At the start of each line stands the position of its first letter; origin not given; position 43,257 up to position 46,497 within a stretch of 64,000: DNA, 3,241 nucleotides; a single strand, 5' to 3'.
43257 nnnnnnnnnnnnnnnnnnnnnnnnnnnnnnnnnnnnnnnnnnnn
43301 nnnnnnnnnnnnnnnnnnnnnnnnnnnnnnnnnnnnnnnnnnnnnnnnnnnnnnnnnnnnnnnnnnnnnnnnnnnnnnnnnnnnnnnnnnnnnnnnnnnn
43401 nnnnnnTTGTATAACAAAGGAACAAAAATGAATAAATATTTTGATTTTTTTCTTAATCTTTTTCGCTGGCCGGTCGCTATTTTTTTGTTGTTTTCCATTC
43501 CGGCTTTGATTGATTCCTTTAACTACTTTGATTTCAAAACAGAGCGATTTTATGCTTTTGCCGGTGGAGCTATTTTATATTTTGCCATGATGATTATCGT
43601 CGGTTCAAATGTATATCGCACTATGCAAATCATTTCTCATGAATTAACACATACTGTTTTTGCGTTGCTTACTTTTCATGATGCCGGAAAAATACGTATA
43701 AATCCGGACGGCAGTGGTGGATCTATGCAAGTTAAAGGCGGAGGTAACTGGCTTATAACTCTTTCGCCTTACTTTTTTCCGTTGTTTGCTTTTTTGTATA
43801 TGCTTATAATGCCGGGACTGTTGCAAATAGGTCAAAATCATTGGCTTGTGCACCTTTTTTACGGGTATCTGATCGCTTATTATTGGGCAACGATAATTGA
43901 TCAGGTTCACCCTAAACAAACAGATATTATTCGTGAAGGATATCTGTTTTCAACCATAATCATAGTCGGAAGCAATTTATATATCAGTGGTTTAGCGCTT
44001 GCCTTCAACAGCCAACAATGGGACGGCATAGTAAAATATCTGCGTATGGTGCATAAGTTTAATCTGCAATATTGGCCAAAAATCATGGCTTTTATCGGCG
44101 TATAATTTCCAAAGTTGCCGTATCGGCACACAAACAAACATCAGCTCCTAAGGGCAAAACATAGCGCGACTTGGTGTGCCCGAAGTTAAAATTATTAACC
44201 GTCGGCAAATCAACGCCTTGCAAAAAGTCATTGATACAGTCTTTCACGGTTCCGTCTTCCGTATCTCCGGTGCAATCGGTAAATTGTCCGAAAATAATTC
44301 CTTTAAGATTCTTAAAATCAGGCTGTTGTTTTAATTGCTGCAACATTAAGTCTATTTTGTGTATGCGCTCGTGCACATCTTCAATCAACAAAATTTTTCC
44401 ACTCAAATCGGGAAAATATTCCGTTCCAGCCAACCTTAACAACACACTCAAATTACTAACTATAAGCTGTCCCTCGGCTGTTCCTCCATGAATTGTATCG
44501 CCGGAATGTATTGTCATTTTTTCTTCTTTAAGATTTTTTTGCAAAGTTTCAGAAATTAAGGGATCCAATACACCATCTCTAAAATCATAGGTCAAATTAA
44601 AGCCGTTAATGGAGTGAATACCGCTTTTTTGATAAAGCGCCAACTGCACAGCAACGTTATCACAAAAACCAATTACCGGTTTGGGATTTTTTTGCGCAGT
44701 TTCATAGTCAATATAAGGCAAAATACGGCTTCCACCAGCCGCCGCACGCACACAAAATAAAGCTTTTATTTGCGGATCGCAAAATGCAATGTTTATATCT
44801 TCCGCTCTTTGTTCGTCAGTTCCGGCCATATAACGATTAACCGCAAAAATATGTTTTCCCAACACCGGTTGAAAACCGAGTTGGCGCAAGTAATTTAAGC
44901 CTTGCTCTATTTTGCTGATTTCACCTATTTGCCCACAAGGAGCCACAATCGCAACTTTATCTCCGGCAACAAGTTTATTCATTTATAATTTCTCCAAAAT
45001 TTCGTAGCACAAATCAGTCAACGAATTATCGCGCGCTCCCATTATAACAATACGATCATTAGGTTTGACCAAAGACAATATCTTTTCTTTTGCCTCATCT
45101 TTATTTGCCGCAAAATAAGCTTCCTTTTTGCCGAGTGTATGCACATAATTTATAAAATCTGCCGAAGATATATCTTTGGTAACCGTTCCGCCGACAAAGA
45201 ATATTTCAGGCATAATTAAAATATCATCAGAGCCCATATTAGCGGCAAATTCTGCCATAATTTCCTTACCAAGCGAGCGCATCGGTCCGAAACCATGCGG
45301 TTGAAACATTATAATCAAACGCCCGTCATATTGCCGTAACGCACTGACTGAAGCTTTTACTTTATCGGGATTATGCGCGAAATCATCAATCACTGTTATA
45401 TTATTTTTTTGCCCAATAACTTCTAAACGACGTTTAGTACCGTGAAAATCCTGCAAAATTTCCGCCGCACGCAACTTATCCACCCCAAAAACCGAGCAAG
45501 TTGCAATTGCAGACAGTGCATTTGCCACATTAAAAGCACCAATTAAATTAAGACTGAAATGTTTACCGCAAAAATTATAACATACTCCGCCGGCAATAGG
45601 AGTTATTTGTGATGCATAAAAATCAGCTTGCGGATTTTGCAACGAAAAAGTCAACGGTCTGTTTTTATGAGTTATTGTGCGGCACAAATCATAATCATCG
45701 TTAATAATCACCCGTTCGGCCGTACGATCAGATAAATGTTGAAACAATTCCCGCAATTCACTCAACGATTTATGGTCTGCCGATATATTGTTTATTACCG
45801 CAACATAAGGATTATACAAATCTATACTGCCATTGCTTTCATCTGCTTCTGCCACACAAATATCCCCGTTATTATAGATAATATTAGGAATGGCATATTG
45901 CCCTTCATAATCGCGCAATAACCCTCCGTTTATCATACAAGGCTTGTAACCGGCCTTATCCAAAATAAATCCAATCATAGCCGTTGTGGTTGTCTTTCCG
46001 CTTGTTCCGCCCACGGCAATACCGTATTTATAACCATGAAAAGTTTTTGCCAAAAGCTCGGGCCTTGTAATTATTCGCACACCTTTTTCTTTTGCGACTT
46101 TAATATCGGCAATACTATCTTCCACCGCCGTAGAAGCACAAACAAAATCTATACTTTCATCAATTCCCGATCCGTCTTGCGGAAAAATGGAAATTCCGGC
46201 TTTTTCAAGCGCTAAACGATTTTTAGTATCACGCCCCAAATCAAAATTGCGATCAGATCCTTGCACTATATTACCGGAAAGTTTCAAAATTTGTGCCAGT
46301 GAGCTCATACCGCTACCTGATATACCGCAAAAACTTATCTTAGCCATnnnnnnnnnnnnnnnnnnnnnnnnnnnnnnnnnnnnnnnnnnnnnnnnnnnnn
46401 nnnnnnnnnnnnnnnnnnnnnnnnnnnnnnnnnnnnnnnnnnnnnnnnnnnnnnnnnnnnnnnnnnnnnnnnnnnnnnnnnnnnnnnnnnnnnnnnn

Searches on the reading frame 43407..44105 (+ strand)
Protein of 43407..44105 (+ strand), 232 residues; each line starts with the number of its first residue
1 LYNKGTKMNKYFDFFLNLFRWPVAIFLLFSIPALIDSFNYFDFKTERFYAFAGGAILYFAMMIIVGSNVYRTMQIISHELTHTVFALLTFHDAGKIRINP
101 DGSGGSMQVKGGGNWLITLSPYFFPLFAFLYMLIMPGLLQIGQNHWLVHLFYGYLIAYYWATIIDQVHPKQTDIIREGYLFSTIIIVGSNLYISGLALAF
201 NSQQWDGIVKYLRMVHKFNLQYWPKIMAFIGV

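Call 91: search_protein_families(library=pfam, proteins=[window:43407-44105:+], max_evalue=0.00001)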
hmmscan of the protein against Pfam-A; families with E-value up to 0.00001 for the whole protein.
window:43407-44105:+ (232 aa): 1 family
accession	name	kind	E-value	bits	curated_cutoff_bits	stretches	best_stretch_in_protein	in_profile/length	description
PF13398.12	Peptidase_M50B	-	4.8e-08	33.4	26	1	63-158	13-108/201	Peptidase M50B-like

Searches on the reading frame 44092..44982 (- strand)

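Call 91: search_protein_families(library=pfam, proteins=[window:44092-44982:-], max_evalue=0.00001)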
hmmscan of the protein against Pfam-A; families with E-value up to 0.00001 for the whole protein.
window:44092-44982:- (296 aa): 2 families
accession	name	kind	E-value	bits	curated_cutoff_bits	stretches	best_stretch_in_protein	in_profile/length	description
PF17676.7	Peptidase_S66C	-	4e-33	115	23.7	1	170-284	1-120/120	LD-carboxypeptidase C-terminal domain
PF02016.21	Peptidase_S66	-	1.3e-30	106.4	25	1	10-127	1-121/121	LD-carboxypeptidase N-terminal domain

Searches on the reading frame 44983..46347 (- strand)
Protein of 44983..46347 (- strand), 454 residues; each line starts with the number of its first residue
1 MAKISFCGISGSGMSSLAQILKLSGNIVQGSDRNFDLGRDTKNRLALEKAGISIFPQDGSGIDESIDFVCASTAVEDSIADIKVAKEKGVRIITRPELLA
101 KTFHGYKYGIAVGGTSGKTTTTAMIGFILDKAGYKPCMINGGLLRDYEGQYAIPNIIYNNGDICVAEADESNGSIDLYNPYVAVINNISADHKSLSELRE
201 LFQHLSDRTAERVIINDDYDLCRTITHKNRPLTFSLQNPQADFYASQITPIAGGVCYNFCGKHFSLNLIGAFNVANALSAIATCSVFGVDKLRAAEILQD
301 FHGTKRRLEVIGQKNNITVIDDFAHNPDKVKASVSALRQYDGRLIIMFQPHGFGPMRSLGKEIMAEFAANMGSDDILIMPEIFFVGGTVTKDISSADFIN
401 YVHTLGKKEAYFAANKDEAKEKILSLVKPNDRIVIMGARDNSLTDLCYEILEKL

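Call 91: search_protein_families(library=pfam, proteins=[window:44983-46347:-], max_evalue=0.00001)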
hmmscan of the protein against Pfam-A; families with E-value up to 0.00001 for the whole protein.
window:44983-46347:- (454 aa): 3 families
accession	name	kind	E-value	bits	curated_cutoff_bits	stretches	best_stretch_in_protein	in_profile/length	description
PF08245.18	Mur_ligase_M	-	2.1e-19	70.7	24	1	112-283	1-199/200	Mur ligase middle domain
PF02875.26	Mur_ligase_C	-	9.3e-18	65.7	28.4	1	306-439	1-127/127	Mur ligase, glutamate ligase domain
PF01225.30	Mur_ligase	-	4.3e-12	46.7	21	1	3-105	1-93/95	Mur ligase family, catalytic domain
